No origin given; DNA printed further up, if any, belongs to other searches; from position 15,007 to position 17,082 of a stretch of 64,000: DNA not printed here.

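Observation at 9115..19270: Catabolic module combining two ICL/PEPM lyase paralogues, a LeuCD-like hydratase, an amidohydrolase, a UbiD decarboxylase, an orphan Mo-hydroxylase and a crotonase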

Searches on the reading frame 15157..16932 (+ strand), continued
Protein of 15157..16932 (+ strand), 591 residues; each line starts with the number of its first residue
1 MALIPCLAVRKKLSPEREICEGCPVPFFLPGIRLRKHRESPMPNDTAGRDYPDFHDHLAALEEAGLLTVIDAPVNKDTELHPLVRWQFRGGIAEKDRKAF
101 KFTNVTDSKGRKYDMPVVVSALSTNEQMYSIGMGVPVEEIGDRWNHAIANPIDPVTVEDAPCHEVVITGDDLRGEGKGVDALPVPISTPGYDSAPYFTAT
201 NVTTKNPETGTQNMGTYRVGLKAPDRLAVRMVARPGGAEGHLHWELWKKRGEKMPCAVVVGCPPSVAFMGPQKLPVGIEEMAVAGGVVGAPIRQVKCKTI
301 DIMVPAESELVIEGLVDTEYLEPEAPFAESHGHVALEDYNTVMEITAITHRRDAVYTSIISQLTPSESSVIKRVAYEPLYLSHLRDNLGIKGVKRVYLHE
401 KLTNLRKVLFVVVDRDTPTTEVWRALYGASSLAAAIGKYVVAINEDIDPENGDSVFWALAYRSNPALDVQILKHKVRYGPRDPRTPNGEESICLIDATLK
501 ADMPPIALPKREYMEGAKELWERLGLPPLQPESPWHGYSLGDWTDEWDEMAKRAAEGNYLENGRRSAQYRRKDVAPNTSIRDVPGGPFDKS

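Call 43: get_annotated_region(hit=H4, flank=12000)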
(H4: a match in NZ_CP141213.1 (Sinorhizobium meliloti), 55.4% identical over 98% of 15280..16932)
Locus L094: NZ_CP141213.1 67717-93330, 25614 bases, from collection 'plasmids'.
description: Sinorhizobium meliloti strain LMB1 plasmid pA, complete sequence
organism: Sinorhizobium meliloti (NCBI taxid 382)
taxonomy: Bacteria; Pseudomonadota; Alphaproteobacteria; Hyphomicrobiales; Rhizobiaceae; Sinorhizobium; Sinorhizobium meliloti
host: -; source: alfalfa,Isolate; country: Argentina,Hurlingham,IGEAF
typing (MOB-suite, as given by PLSDB): conjugative; relaxase MOBQ; mating-pair formation MPF_T
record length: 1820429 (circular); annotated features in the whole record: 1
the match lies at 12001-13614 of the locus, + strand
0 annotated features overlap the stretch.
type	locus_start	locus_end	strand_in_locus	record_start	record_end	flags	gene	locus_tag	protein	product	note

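Call 44: get_annotated_region(hit=H10, flank=12000)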
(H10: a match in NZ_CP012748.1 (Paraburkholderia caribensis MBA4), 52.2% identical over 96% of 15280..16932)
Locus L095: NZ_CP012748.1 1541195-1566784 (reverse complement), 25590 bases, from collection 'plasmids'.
description: Paraburkholderia caribensis MBA4 plasmid unnamed, complete sequence
organism: Paraburkholderia caribensis MBA4 (NCBI taxid 1323664)
taxonomy: Bacteria; Pseudomonadota; Betaproteobacteria; Burkholderiales; Burkholderiaceae; Paraburkholderia; Paraburkholderia caribensis; Paraburkholderia caribensis MBA4
host: -; source: soil; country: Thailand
typing (MOB-suite, as given by PLSDB): non-mobilizable
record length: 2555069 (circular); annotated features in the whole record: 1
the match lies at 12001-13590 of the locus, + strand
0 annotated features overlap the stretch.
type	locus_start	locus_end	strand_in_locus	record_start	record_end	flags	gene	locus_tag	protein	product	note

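Call 45: get_annotated_region(hit=H1, flank=12000)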
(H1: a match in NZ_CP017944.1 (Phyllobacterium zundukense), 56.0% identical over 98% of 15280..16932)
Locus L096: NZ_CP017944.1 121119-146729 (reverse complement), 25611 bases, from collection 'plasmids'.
description: Phyllobacterium zundukense strain Tri-48 plasmid unnamed4, complete sequence
organism: Phyllobacterium zundukense (NCBI taxid 1867719)
taxonomy: Bacteria; Pseudomonadota; Alphaproteobacteria; Hyphomicrobiales; Phyllobacteriaceae; Phyllobacterium; Phyllobacterium zundukense
host: -; source: Oxytropis triphylla,cell culture,root nodule; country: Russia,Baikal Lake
typing (MOB-suite, as given by PLSDB): non-mobilizable
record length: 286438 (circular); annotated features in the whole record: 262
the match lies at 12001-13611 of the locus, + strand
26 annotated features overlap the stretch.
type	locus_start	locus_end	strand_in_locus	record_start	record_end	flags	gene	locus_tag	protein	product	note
CDS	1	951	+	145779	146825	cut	-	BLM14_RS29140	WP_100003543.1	ornithine cyclodeaminase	-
CDS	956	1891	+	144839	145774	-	-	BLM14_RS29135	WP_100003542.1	citrulline utilization hydrolase CtlX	-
CDS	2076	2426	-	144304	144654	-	-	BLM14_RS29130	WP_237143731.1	CAP-Gly domain protein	-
CDS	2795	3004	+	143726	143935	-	-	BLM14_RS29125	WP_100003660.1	cold-shock protein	-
CDS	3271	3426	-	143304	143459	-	-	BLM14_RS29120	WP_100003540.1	DUF3563 family protein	-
CDS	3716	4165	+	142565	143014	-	msrB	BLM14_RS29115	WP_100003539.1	peptide-methionine (R)-S-oxide reductase MsrB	GO:0030091 - protein repair [Evidence IEA]; GO:0006979 - response to oxidative stress [Evidence IEA]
CDS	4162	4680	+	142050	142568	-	msrA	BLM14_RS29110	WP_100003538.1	peptide-methionine (S)-S-oxide reductase MsrA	GO:0030091 - protein repair [Evidence IEA]; GO:0006979 - response to oxidative stress [Evidence IEA]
CDS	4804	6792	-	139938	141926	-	-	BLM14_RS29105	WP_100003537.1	bifunctional 2',3'-cyclic-nucleotide 2'-phosphodiesterase/3'-nucleotidase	GO:0009166 - nucleotide catabolic process [Evidence IEA]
CDS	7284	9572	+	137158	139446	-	-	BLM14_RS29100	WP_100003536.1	NADP-dependent malic enzyme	-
CDS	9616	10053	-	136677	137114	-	-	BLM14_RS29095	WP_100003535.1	hypothetical protein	-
CDS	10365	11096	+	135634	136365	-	-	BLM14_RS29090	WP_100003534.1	intradiol ring-cleavage dioxygenase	-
CDS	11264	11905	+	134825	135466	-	-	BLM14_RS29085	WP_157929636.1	AAA family ATPase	-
CDS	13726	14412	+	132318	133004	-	-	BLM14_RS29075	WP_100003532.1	GntR family transcriptional regulator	-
CDS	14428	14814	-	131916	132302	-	-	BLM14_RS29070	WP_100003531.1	TIGR02444 family protein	-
CDS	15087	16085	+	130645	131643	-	bioB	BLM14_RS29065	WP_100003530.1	biotin synthase BioB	GO:0009102 - biotin biosynthetic process [Evidence IEA]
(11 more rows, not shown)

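Call 52: get_annotated_region(hit=H15, flank=9000)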
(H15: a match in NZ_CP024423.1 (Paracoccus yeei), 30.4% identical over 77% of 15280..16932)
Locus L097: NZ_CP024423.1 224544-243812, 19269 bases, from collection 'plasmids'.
description: Paracoccus yeei strain TT13 plasmid pTT13-1, complete sequence
organism: Paracoccus yeei (NCBI taxid 147645)
taxonomy: Bacteria; Pseudomonadota; Alphaproteobacteria; Rhodobacterales; Paracoccaceae; Paracoccus; Paracoccus yeei
host: -; source: Homo sapiens,single cell,skin swab; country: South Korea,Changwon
typing (MOB-suite, as given by PLSDB): non-mobilizable; replicon rep_cluster_229
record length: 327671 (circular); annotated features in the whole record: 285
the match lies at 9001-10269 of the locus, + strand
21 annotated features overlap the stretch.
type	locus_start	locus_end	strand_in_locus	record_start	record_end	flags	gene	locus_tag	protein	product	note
CDS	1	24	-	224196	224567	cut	-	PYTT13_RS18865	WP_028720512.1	response regulator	GO:0000160 - phosphorelay signal transduction system [Evidence IEA]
CDS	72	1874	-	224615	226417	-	-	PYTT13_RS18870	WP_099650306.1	DUF294 nucleotidyltransferase-like domain-containing protein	-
CDS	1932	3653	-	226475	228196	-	-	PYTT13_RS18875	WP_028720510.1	cation acetate symporter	GO:0006847 - plasma membrane acetate transport [Evidence IEA]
CDS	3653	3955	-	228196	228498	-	-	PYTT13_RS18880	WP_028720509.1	DUF485 domain-containing protein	-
CDS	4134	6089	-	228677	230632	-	acs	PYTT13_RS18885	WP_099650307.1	acetate--CoA ligase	GO:0019427 - acetyl-CoA biosynthetic process from acetate [Evidence IEA]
CDS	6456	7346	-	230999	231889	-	-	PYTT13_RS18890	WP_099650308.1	U32 family peptidase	GO:0006744 - ubiquinone biosynthetic process [Evidence IEA]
CDS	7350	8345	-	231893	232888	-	-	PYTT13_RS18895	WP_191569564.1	peptidase U32 family protein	-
CDS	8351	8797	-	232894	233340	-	-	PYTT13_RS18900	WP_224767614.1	SCP2 sterol-binding domain-containing protein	-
CDS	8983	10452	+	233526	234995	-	-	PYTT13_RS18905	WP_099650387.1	UbiD family decarboxylase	-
CDS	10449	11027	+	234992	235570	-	-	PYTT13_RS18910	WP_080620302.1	UbiX family flavin prenyltransferase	-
CDS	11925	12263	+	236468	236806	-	-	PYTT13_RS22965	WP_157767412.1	hypothetical protein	-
CDS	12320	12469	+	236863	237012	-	-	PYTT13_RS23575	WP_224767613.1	hypothetical protein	-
CDS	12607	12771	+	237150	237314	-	-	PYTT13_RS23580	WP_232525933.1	hypothetical protein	-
CDS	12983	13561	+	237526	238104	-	-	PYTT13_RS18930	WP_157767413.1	response regulator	-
CDS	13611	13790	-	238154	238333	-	-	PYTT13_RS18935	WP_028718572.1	hypothetical protein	-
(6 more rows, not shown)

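Call 57: get_annotated_region(hit=H17, flank=12000)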
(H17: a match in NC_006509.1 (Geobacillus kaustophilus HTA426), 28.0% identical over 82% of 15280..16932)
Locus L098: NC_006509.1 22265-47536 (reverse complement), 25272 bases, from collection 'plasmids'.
description: Geobacillus kaustophilus HTA426 plasmid pHTA426, complete sequence
organism: Geobacillus kaustophilus HTA426 (NCBI taxid 235909)
taxonomy: Bacteria; Bacillota; Bacilli; Bacillales; Bacillaceae; Geobacillus; Geobacillus kaustophilus; Geobacillus kaustophilus HTA426
host: -; source: isolated from the deepest Ocean; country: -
typing (MOB-suite, as given by PLSDB): non-mobilizable; replicon rep_cluster_349
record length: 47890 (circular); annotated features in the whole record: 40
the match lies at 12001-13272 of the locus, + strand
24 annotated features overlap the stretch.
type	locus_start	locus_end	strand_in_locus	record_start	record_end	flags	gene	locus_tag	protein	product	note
CDS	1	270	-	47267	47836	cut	-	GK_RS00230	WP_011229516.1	site-specific integrase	-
CDS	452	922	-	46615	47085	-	-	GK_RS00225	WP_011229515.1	M15 family metallopeptidase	-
CDS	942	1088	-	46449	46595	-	-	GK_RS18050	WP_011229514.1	YvrJ family protein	-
CDS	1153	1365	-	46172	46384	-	-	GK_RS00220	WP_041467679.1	DUF2922 domain-containing protein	-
CDS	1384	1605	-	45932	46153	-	-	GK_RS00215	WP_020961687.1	DUF1659 domain-containing protein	-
CDS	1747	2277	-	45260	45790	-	-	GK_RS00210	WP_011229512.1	competence protein ComK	GO:0030420 - establishment of competence for transformation [Evidence IEA]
CDS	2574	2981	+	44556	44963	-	-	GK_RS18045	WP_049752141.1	DUF6290 family protein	-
CDS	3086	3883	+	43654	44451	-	-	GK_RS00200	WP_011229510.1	ParA family protein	-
CDS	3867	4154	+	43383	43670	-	-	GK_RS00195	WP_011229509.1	hypothetical protein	-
CDS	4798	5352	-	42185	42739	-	-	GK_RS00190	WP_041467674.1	non-oxidative hydroxyarylic acid decarboxylases subunit B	-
CDS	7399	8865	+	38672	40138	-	-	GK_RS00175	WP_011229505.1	aldehyde dehydrogenase family protein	-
CDS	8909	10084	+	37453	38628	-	-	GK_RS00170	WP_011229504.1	iron-containing alcohol dehydrogenase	-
CDS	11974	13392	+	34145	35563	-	-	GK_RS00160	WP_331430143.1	UbiD family decarboxylase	-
CDS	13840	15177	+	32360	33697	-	-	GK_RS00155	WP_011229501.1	MFS transporter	GO:0055085 - transmembrane transport [Evidence IEA]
CDS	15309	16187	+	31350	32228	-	-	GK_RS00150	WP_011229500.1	R2-like ligand-binding oxidase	-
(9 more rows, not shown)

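Call 67: search_protein_families(library=pfam, proteins=[L085:1604-2551:-, L085:2717-3616:+, L085:3620-4123:+, L085:6483-7370:+, L085:7355-8098:+, L085:8125-8760:+, L085:8794-9927:+, L085:11784-13049:+, L085:13046-13750:+, L085:13772-14815:+])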
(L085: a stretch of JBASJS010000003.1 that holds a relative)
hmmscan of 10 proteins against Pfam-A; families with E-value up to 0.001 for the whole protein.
L085:1604-2551:- (315 aa): 2 families
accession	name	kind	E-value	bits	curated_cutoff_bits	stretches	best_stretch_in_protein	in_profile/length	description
PF03466.25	LysR_substrate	-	3.5e-35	121.7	28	1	93-290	6-207/209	LysR substrate binding domain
PF00126.33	HTH_1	-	1.8e-20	73.1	26.6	1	7-66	1-60/60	Bacterial regulatory helix-turn-helix protein, lysR family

L085:2717-3616:+ (299 aa): 3 families
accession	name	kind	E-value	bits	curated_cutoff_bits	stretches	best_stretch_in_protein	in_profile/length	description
PF00941.27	FAD_binding_5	-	2.1e-42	145.2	27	1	5-176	2-170/170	FAD binding domain in molybdopterin dehydrogenase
PF03450.22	CO_deh_flav_C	-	3.6e-21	75.7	25.5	1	184-282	2-99/102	CO dehydrogenase flavoprotein C-terminal domain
PF01565.28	FAD_binding_4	-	0.0002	21.5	26.4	1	12-118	11-106/139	FAD binding domain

L085:3620-4123:+ (167 aa): 3 families
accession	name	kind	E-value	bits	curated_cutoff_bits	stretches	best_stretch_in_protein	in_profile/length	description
PF01799.25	Fer2_2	-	1.5e-31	108.8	30.3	1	85-158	1-74/75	[2Fe-2S] binding domain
PF00111.32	Fer2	-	7.6e-09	35.8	21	1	19-76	3-58/77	2Fe-2S iron-sulfur cluster binding domain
PF13085.11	Fer2_3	-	4.6e-05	23.8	27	1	50-87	51-87/107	2Fe-2S iron-sulfur cluster binding domain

L085:6483-7370:+ (295 aa): 4 families
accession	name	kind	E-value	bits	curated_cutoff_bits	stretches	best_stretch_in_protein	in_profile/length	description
PF00561.26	Abhydrolase_1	-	1.1e-26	94.4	25.8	1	48-273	1-243/245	alpha/beta hydrolase fold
PF12697.13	Abhydrolase_6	-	7.9e-18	66.3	26.3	1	50-279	1-215/217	Alpha/beta hydrolase family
PF12146.15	Hydrolase_4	-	1.2e-12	48.1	27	1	49-246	6-207/239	Serine aminopeptidase, S33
PF03096.20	Ndr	-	8.8e-07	28.4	23.3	1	94-282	79-272/283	Ndr family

L085:7355-8098:+ (247 aa): 2 families
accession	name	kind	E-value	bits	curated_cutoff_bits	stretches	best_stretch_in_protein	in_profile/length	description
PF00378.25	ECH_1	-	2.4e-26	93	27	1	15-244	4-235/251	Enoyl-CoA hydratase/isomerase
PF16113.10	ECH_2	-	7.7e-16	58.9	27.2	1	19-198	3-187/335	Enoyl-CoA hydratase/isomerase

L085:8125-8760:+ (211 aa): 3 families
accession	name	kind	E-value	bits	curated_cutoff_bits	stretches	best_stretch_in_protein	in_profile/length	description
PF06240.19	COXG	-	2.3e-36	125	22.2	1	5-144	1-139/140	Carbon monoxide dehydrogenase subunit G (CoxG)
PF10604.15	Polyketide_cyc2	-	8.1e-06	26.6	27.4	1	7-140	8-137/142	Polyketide cyclase / dehydrase and lipid transport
PF03364.25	Polyketide_cyc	-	0.00011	22.9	23.4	1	9-60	1-53/126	Polyketide cyclase / dehydrase and lipid transport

L085:8794-9927:+ (377 aa): 4 families
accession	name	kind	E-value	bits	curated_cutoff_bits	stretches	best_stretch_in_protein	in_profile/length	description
PF13416.11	SBP_bac_8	-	5e-20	72.9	27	1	96-340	5-267/279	Bacterial extracellular solute-binding protein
PF01547.30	SBP_bac_1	-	5.7e-20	72.9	26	1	95-324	15-307/307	Bacterial extracellular solute-binding protein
PF13343.11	SBP_bac_6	-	1.3e-16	61.3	24.6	1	140-341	21-226/245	Bacterial extracellular solute-binding protein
PF13531.11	SBP_bac_11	-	3.7e-10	40.4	25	1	94-327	17-222/227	Bacterial extracellular solute-binding protein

L085:11784-13049:+ (421 aa): 2 families
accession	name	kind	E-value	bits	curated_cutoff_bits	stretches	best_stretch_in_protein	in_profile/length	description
PF00355.32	Rieske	-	3.5e-18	65.7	20.3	1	27-108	2-83/88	Rieske [2Fe-2S] domain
PF19301.5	LigXa_C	-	1.8e-14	54.1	27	1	309-365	203-259/304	LigXa C-terminal domain like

L085:13046-13750:+ (234 aa): 1 family
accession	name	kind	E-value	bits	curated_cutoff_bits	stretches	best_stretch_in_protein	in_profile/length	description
PF00596.27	Aldolase_II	-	2.3e-46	158.4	22.2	1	8-187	1-183/183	Class II Aldolase and Adducin N-terminal domain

L085:13772-14815:+ (347 aa): 3 families
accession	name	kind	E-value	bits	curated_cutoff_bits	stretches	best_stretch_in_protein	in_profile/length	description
PF13343.11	SBP_bac_6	-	1.4e-15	57.9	24.6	1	120-306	28-219/245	Bacterial extracellular solute-binding protein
PF01547.30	SBP_bac_1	-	9.4e-12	46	26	1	62-296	9-306/307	Bacterial extracellular solute-binding protein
PF13531.11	SBP_bac_11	-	3.4e-09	37.3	25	1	60-296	10-219/227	Bacterial extracellular solute-binding protein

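Call 75: get_annotated_region(hit=H25, flank=14000)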
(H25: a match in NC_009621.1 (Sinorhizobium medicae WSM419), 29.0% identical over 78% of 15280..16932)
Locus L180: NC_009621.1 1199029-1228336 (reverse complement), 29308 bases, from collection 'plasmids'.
description: Sinorhizobium medicae WSM419 plasmid pSMED02, complete sequence
organism: Sinorhizobium medicae WSM419 (NCBI taxid 366394)
taxonomy: Bacteria; Pseudomonadota; Alphaproteobacteria; Hyphomicrobiales; Rhizobiaceae; Sinorhizobium; Sinorhizobium medicae; Sinorhizobium medicae WSM419
host: -; source: -; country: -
typing (MOB-suite, as given by PLSDB): conjugative; relaxase MOBQ; mating-pair formation MPF_T
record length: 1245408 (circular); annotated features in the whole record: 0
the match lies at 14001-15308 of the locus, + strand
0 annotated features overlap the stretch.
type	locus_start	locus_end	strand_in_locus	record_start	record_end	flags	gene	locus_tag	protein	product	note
